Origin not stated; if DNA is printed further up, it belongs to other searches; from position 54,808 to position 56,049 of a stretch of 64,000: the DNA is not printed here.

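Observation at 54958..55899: No recognisable small terminase; a fiber-like 313-aa gene occupies the gene 16 slot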

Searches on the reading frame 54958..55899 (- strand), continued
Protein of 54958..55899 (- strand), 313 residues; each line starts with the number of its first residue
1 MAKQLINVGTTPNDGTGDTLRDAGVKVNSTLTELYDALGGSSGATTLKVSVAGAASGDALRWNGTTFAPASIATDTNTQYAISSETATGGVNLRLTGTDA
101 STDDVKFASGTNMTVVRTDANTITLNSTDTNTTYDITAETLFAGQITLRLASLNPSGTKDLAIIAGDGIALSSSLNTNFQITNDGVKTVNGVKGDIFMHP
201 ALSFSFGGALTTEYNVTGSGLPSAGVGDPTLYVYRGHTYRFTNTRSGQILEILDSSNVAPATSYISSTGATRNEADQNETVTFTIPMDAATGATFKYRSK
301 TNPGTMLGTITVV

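Call 61: find_homologous_proteins(query=L282:10001-10417:+, max_evalue=0.00001)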
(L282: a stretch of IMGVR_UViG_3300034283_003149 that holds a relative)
Query L282:10001-10417:+ (139 aa): 3839 proteins with E <= 0.00001 among 3847 candidates; the best 120 are listed.
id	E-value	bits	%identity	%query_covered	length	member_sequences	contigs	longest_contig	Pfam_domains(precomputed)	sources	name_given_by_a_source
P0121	3.0e-74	265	92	100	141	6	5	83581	PF11053.13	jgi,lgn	jgi:hypothetical protein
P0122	3.9e-74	265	91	100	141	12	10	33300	PF11053.13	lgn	-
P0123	7.5e-69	248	86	100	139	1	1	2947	PF11053.13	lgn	-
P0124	4.9e-67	242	84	100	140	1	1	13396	PF11053.13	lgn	-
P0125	6.7e-67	241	83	100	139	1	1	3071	PF11053.13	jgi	jgi:hypothetical protein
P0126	9.1e-67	241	83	100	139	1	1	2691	PF11053.13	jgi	jgi:hypothetical protein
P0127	1.8e-66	240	84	100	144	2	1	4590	PF11053.13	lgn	-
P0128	2.5e-65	236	81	100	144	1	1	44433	PF11053.13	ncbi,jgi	jgi:hypothetical protein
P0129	5.8e-65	235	81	100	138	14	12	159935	PF11053.13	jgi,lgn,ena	jgi:hypothetical protein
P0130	1.7e-64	234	81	100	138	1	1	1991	PF11053.13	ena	-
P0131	1.9e-64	233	81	100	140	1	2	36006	PF11053.13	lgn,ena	-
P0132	1.2e-63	231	79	100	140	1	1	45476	PF11053.13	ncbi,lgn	-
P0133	4.3e-63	229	81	100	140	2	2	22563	PF11053.13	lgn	-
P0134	4.9e-60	219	86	88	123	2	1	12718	PF11053.13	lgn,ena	-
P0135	7.4e-59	215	74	100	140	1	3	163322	PF11053.13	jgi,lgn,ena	jgi:hypothetical protein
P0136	7.5e-59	215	73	100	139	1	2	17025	PF11053.13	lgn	-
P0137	4.0e-58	213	72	100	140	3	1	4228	PF11053.13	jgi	-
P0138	4.2e-58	213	73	100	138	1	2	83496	PF11053.13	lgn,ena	-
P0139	2.0e-57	211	74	100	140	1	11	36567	PF11053.13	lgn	-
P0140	5.8e-57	209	75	96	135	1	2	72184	PF11053.13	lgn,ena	-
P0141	8.2e-57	209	71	100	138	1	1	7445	PF11053.13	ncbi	-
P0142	1.9e-56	208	71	100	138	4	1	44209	PF11053.13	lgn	-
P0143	2.2e-56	207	71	100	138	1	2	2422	PF11053.13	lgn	-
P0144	2.7e-56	207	71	100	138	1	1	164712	PF11053.13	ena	-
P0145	1.3e-55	205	71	100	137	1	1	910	PF11053.13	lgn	-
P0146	2.9e-55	204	68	100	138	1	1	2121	PF11053.13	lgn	-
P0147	8.4e-55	202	70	100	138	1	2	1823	PF11053.13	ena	-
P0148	1.0e-54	202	69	100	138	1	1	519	PF11053.13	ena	-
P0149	1.2e-54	202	68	100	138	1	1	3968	PF11053.13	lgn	-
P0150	1.3e-54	202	68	100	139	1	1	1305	PF11053.13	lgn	-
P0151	1.3e-54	202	68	100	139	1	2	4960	PF11053.13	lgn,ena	-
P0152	1.4e-54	201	70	100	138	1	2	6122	PF11053.13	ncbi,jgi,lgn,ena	jgi:hypothetical protein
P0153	1.5e-54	201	70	100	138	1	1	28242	PF11053.13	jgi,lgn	jgi:hypothetical protein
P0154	1.7e-54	201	70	100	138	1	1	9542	PF11053.13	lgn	-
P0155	2.1e-54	201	69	100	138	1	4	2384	PF11053.13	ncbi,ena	-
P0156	2.2e-54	201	71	99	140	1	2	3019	PF11053.13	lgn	-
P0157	3.7e-54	200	69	100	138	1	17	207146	PF11053.13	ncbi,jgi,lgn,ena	jgi:hypothetical protein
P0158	4.2e-54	200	68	100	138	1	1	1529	PF11053.13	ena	-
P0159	4.4e-54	200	68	100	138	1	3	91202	PF11053.13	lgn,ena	-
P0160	4.7e-54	200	69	100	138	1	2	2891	PF11053.13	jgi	jgi:hypothetical protein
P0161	5.3e-54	200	70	100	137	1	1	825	PF11053.13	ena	-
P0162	5.6e-54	200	68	100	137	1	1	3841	PF11053.13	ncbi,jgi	jgi:hypothetical protein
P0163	8.2e-54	199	71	100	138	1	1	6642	PF11053.13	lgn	-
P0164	8.8e-54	199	71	100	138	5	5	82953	PF11053.13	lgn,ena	-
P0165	9.1e-54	199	68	100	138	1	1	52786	PF11053.13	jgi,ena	jgi:hypothetical protein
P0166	1.2e-53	198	68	100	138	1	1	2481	PF11053.13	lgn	-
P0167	1.3e-53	198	68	100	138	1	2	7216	PF11053.13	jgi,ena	-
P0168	2.1e-53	198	68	100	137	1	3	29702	PF11053.13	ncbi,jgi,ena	-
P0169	2.2e-53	198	68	100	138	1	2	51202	PF11053.13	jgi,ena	jgi:hypothetical protein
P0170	2.2e-53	198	66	100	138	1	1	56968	PF11053.13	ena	-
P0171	2.3e-53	198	67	100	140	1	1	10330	PF11053.13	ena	-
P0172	2.5e-53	197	65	100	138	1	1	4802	PF11053.13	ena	-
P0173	2.6e-53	197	69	100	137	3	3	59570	PF11053.13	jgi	jgi:hypothetical protein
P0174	2.6e-53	197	65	100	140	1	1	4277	PF11053.13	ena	-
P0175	2.6e-53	197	67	100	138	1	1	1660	PF11053.13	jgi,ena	jgi:hypothetical protein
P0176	2.7e-53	197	67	100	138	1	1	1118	PF11053.13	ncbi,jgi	jgi:hypothetical protein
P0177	2.8e-53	197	69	100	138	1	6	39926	PF11053.13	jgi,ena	jgi:hypothetical protein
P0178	4.2e-53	197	67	100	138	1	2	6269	PF11053.13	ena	-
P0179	4.4e-53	197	67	100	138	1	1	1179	PF11053.13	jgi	jgi:hypothetical protein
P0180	4.7e-53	197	68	100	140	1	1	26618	PF11053.13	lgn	-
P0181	4.7e-53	197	68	100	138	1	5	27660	PF11053.13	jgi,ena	jgi:hypothetical protein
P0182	4.8e-53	197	68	100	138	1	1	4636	PF11053.13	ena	-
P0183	5.0e-53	197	67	100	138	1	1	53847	PF11053.13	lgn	-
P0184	6.3e-53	196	70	100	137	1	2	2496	PF11053.13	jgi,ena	jgi:hypothetical protein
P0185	6.3e-53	196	67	100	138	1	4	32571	PF11053.13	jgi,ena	jgi:hypothetical protein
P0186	6.6e-53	196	66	100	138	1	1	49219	PF11053.13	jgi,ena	jgi:hypothetical protein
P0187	6.6e-53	196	67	100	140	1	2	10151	PF11053.13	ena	-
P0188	7.6e-53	196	66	100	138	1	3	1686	PF11053.13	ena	-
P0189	7.7e-53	196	68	100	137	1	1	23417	PF11053.13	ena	-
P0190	7.9e-53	196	68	100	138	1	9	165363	PF11053.13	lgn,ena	-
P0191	8.0e-53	196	68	100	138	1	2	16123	PF11053.13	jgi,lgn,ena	jgi:hypothetical protein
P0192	8.3e-53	196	66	100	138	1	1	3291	PF11053.13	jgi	jgi:hypothetical protein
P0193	8.4e-53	196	70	100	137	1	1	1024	PF11053.13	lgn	-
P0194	8.5e-53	196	70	100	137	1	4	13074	PF11053.13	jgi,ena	jgi:hypothetical protein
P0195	9.5e-53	196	67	100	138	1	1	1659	PF11053.13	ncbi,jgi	jgi:hypothetical protein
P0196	9.9e-53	196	67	100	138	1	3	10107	PF11053.13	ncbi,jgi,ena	jgi:hypothetical protein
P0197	1.0e-52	196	67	100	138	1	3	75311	PF11053.13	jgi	jgi:uncharacterized protein with gpF-like domain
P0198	1.0e-52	196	68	100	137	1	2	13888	PF11053.13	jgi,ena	jgi:hypothetical protein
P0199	1.0e-52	195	70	100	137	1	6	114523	PF11053.13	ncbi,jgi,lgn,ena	jgi:hypothetical protein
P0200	1.1e-52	195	67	100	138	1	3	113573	PF11053.13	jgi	jgi:uncharacterized protein with gpF-like domain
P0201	1.1e-52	195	67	100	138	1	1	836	PF11053.13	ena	-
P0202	1.2e-52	195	66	100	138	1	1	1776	PF11053.13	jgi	jgi:hypothetical protein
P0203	1.3e-52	195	66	100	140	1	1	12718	PF11053.13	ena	-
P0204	1.3e-52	195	66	100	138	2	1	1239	PF11053.13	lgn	-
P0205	1.3e-52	195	67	100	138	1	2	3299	PF11053.13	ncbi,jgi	jgi:hypothetical protein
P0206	1.5e-52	195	69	100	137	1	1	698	PF11053.13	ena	-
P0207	1.6e-52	195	68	100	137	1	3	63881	PF11053.13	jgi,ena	jgi:uncharacterized membrane protein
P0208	1.7e-52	195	68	100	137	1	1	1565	PF11053.13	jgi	jgi:hypothetical protein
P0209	1.8e-52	195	66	100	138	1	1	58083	PF11053.13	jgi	jgi:predicted house-cleaning noncanonical NTP pyrophosphatase (MazG superfamily)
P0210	2.1e-52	195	67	100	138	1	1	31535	PF11053.13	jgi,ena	jgi:predicted house-cleaning noncanonical NTP pyrophosphatase (MazG superfamily)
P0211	2.1e-52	194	67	100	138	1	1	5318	PF11053.13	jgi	jgi:predicted house-cleaning noncanonical NTP pyrophosphatase (MazG superfamily)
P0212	2.2e-52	194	66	100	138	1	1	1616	PF11053.13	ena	-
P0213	2.2e-52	194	66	100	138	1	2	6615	PF11053.13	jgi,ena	jgi:predicted house-cleaning noncanonical NTP pyrophosphatase (MazG superfamily)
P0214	2.3e-52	194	66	100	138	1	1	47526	PF11053.13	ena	-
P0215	2.4e-52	194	66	100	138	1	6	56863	PF11053.13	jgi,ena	jgi:predicted house-cleaning noncanonical NTP pyrophosphatase (MazG superfamily)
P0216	2.5e-52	194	65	100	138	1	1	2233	PF11053.13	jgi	jgi:hypothetical protein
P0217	2.5e-52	194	65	100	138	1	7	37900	PF11053.13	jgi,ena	jgi:hypothetical protein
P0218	2.6e-52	194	65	100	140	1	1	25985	PF11053.13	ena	-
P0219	2.9e-52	194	67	100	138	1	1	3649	PF11053.13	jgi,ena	-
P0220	3.1e-52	194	67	100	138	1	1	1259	PF11053.13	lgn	-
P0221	3.2e-52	194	66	100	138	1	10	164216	PF11053.13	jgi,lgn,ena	jgi:hypothetical protein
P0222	3.3e-52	194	66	100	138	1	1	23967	PF11053.13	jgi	jgi:hypothetical protein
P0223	3.5e-52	194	66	100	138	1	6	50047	PF11053.13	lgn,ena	-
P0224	3.6e-52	194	68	100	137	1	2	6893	PF11053.13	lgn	-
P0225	4.0e-52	194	66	100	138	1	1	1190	PF11053.13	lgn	-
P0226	4.0e-52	194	67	100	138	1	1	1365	PF11053.13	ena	-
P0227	4.0e-52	194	66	100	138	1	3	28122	PF11053.13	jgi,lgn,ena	jgi:uncharacterized protein with gpF-like domain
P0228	4.1e-52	194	70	100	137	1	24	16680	PF11053.13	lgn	-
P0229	4.5e-52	193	66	100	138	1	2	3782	PF11053.13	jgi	jgi:predicted house-cleaning noncanonical NTP pyrophosphatase (MazG superfamily)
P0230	4.6e-52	193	66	100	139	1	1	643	PF11053.13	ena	-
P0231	5.1e-52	193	66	100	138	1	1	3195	PF11053.13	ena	-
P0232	5.3e-52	193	67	100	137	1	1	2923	PF11053.13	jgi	jgi:hypothetical protein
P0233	5.4e-52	193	66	100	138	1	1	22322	PF11053.13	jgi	jgi:uncharacterized membrane protein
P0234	5.4e-52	193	66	100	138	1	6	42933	PF11053.13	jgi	jgi:uncharacterized protein with gpF-like domain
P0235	5.8e-52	193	65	100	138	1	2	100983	PF11053.13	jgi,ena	jgi:hypothetical protein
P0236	5.8e-52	193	66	100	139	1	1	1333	PF11053.13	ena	-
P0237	5.9e-52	193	66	100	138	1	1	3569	PF11053.13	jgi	jgi:hypothetical protein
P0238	5.9e-52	193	66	100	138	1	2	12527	PF11053.13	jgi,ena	jgi:predicted house-cleaning noncanonical NTP pyrophosphatase (MazG superfamily)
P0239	6.2e-52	193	67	100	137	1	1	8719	PF11053.13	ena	-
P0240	6.7e-52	193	66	100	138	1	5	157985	PF11053.13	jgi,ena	jgi:hypothetical protein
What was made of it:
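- On T4 gp16-type small terminase (the 139-aa protein of L282, and P0121/P0135): PF11053 is precomputed on all 120 listed homologues (call 61).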

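Call 62: find_encoding_contigs(protein=P0121, flank=6000, max_places=6)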
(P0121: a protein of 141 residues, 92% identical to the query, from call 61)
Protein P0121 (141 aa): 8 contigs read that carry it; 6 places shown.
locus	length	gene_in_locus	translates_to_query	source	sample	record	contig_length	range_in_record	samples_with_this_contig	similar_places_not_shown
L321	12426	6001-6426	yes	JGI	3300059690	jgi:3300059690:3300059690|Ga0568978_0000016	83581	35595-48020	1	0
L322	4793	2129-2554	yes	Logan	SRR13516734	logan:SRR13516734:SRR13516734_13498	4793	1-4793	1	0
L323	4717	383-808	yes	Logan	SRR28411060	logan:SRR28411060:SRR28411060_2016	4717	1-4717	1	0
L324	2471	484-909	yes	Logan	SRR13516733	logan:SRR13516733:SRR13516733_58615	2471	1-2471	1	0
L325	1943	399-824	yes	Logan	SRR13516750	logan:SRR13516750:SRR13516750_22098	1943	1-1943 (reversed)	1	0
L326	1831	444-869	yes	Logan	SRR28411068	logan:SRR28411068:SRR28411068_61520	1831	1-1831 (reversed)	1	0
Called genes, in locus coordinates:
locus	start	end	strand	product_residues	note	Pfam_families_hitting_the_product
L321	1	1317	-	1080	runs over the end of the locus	PF06714:Gp5_OB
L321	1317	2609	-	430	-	-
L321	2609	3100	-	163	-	PF11246:Phage_gp53 (weak)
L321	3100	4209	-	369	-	-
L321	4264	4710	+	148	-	PF08722:Tn7_TnsA-like_N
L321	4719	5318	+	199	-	PF26869:Phage_T4_gp2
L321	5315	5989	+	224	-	PF23849:Phage_TTP_2, PF06841:Phage_T4_gp19 (weak)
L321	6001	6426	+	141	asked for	PF11053:DNA_Packaging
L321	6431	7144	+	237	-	PF12322:T4_baseplate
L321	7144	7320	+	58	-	PF28602:Gp51_C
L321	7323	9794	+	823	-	-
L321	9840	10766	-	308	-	PF08804:gp32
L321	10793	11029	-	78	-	-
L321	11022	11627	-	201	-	PF08993:T4_Gp59_N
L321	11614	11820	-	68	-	-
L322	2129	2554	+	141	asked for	PF11053:DNA_Packaging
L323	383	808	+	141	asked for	PF11053:DNA_Packaging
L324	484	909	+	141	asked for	PF11053:DNA_Packaging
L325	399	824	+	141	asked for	PF11053:DNA_Packaging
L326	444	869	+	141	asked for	PF11053:DNA_Packaging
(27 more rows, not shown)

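Call 63: find_encoding_contigs(protein=P0005, flank=3000, max_places=4)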
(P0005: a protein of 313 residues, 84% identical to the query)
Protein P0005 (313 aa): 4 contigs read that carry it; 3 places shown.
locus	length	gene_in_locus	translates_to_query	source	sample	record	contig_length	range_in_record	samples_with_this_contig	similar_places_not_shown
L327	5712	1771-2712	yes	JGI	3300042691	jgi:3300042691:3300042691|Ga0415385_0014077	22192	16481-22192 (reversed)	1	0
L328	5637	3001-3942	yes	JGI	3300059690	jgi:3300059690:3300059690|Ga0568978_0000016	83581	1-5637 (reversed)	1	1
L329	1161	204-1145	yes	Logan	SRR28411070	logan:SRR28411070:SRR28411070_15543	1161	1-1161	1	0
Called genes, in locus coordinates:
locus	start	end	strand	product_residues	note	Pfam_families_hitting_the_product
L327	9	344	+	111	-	PF26809:Phage_T4_gp13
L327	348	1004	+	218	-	PF11649:T4_neck-protein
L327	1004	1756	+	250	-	PF16724:T4-gp15_tss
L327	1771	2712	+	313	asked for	PF07880:T4_gp9_10_N (weak)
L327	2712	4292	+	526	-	PF05876:GpA_ATPase (weak), PF03237:Terminase_6N, PF17289:Terminase_6C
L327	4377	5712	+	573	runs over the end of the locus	PF22671:Gp18_domIII_N (weak), PF04984:Phage_sheath_1, PF17482:Phage_sheath_1C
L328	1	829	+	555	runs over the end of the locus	PF18454:Mtd_N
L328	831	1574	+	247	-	PF26809:Phage_T4_gp13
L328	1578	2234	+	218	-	PF11649:T4_neck-protein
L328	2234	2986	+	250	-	PF16724:T4-gp15_tss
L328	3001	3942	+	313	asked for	PF07880:T4_gp9_10_N (weak)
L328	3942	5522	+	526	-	PF05876:GpA_ATPase (weak), PF03237:Terminase_6N, PF17289:Terminase_6C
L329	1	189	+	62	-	?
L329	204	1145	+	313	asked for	PF07880:T4_gp9_10_N (weak)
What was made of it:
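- Same-contig proof: Ga0568978_0000016 (83.6 kb) has X (84% identity) at about 1.7-2.6 kb and gp16 at 41.6 kb (calls 62, 63).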

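Call 64: search_dna_similar(query=L282:10001-10417:+, collection=phages, mode=protein, max_rows=25)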
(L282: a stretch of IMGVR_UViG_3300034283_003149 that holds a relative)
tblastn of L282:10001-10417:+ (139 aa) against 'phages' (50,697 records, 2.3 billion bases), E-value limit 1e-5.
Records with a match: 520; places in all: 521; records where one place covers at least 80% of the query: 358.
Best place of each record, by identity: <60% 520.
By first word of the organism name: Synechococcus 376; Cyanophage 61; Prochlorococcus 24; Aeromonas 12; Marine 7; Sinorhizobium 7; Salmonella 5; Methylophilales 4; Citrobacter 4; Pelagibacter 3; and 10 more.
By host as written in the record: - 178; Synechococcus 107; Synechococcus sp. 38; Synechococcus sp. WH7803 26; Synechococcus sp. WH8102 20; Synechococcus sp. MW02 19; Synechococcus sp. WH 7803 15; Sinorhizobium meliloti 7; and 52 more.
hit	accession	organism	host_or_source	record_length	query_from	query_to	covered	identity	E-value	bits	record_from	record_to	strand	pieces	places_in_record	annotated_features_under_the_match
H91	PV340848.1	Synechococcus phage Sf-CH11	Synechococcus sp. WH8102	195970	2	139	99%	41.4%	2e-23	100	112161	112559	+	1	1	terminase small subunit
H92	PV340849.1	Synechococcus phage Sf-CH1a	Synechococcus sp. WH8102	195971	2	139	99%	41.4%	2e-23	100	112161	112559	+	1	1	terminase small subunit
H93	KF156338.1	Synechococcus phage ACG-2014h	Synechococcus sp. WH7803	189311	1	138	99%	40.6%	3e-24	102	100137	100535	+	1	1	terminase DNA packaging enzyme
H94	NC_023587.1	Synechococcus phage ACG-2014h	Synechococcus sp. WH7803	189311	1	138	99%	40.6%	3e-24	102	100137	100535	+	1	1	terminase small subunit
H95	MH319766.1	Marine virus AG-345-P14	single cell amplified by WGA-X; seawater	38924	7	137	94%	42.0%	2e-25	105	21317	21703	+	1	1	record has no annotation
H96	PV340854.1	Synechococcus phage Sf-FP1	Synechococcus sp. WH8102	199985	17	139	88%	43.4%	3e-23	99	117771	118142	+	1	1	terminase small subunit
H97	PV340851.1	Synechococcus phage Sf-CH3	Synechococcus sp. WH8102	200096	17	139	88%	43.4%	3e-23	99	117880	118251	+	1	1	terminase small subunit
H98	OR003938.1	Synechococcus phage DSL-LC03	Synechococcus sp.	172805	1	133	96%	40.1%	2e-22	97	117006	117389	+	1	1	terminase small subunit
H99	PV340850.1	Synechococcus phage Sf-CH1b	Synechococcus sp. WH8102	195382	21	138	85%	45.2%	5e-23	99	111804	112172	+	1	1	terminase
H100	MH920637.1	Synechococcus phage S-B43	Synechococcus sp. MW02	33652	1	137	99%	38.6%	1e-23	100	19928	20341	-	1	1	terminase small subunit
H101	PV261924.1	Synechococcus phage RN05-S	Synechococcus sp. MW02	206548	1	137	99%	38.6%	1e-23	100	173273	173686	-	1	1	terminase small subunit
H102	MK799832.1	Synechococcus phage S-B05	Synechococcus sp. MW02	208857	1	137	99%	38.6%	1e-23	100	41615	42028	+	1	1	terminase DNA packaging enzyme small subunit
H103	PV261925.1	Synechococcus phage RB11-B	Synechococcus sp. MW02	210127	1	137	99%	38.6%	1e-23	100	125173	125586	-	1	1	terminase small subunit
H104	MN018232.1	Synechococcus phage S-B43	Synechococcus sp. MW02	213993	1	137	99%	38.6%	1e-23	100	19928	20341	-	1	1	terminase small subunit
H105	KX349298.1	Cyanophage S-RIM14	Synechococcus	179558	1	133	96%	39.7%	1e-20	92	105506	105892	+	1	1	terminase small subunit | tail sheath stabilizer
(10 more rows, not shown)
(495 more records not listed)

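Call 65: search_dna_similar(query=L282:10001-10417:+, collection=phages, mode=protein, max_rows=60, rows=spread)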
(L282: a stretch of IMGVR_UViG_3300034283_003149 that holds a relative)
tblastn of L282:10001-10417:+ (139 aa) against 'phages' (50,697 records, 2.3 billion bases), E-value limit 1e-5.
Records with a match: 520; places in all: 521; records where one place covers at least 80% of the query: 358.
Best place of each record, by identity: <60% 520.
By first word of the organism name: Synechococcus 376; Cyanophage 61; Prochlorococcus 24; Aeromonas 12; Marine 7; Sinorhizobium 7; Salmonella 5; Methylophilales 4; Citrobacter 4; Pelagibacter 3; and 10 more.
By host as written in the record: - 178; Synechococcus 107; Synechococcus sp. 38; Synechococcus sp. WH7803 26; Synechococcus sp. WH8102 20; Synechococcus sp. MW02 19; Synechococcus sp. WH 7803 15; Sinorhizobium meliloti 7; and 52 more.
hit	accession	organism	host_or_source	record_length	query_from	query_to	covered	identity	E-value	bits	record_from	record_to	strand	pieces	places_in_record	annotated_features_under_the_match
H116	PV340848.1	Synechococcus phage Sf-CH11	Synechococcus sp. WH8102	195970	2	139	99%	41.4%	2e-23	100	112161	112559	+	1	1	terminase small subunit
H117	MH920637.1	Synechococcus phage S-B43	Synechococcus sp. MW02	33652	1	137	99%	38.6%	1e-23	100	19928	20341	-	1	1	terminase small subunit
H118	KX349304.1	Cyanophage S-RIM14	Synechococcus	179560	1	133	96%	39.7%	1e-20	92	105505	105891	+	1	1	terminase small subunit | tail sheath stabilizer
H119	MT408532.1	Synechococcus phage SynMITS9220M01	Synechococcus sp. MIT S9220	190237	5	134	94%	40.5%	4e-23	99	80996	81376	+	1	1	terminase DNA packaging enzyme small subunit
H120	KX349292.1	Cyanophage S-RIM44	Synechococcus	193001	21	139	86%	43.2%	1e-22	97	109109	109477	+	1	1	terminase small subunit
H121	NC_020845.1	Prochlorococcus phage MED4-213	Prochlorococcus MED4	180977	7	137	94%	38.3%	2e-19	88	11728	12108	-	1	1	terminase small subunit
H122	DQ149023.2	Synechococcus phage syn9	-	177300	7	133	91%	39.4%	1e-19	89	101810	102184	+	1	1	terminase small subunit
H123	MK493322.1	Synechococcus phage S-RIM8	Synechococcus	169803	1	133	96%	37.3%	2e-19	89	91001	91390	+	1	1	terminase small subunit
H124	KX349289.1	Synechococcus phage S-RIM8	Synechococcus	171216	1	133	96%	37.3%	2e-19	89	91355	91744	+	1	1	terminase small subunit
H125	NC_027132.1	Synechococcus phage ACG-2014i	-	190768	21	138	85%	41.9%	2e-21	94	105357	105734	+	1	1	terminase small subunit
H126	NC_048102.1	Synechococcus phage S-P4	Synechococcus sp. WH 7803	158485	7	133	91%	38.6%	1e-19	89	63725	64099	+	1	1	terminase small subunit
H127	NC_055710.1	Synechococcus phage S-CAM22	Synechococcus sp.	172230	7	133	91%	38.6%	2e-19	88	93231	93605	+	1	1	terminase small subunit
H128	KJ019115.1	Synechococcus phage ACG-2014d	-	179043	1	133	96%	36.8%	1e-18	86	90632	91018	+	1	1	terminase DNA packaging protein | proximal tail sheath protein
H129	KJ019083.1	Synechococcus phage ACG-2014d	-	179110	1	133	96%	36.8%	1e-18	86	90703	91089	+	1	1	terminase DNA packaging protein | proximal tail sheath protein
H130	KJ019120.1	Synechococcus phage ACG-2014d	-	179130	1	133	96%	36.8%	1e-18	86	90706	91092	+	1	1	terminase DNA packaging protein | proximal tail sheath protein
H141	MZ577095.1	Methylophilales phage Melnitz-1 EXVC043M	Methylophilales_sp._H5P1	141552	7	133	91%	37.1%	4e-18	85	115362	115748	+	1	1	TerS protein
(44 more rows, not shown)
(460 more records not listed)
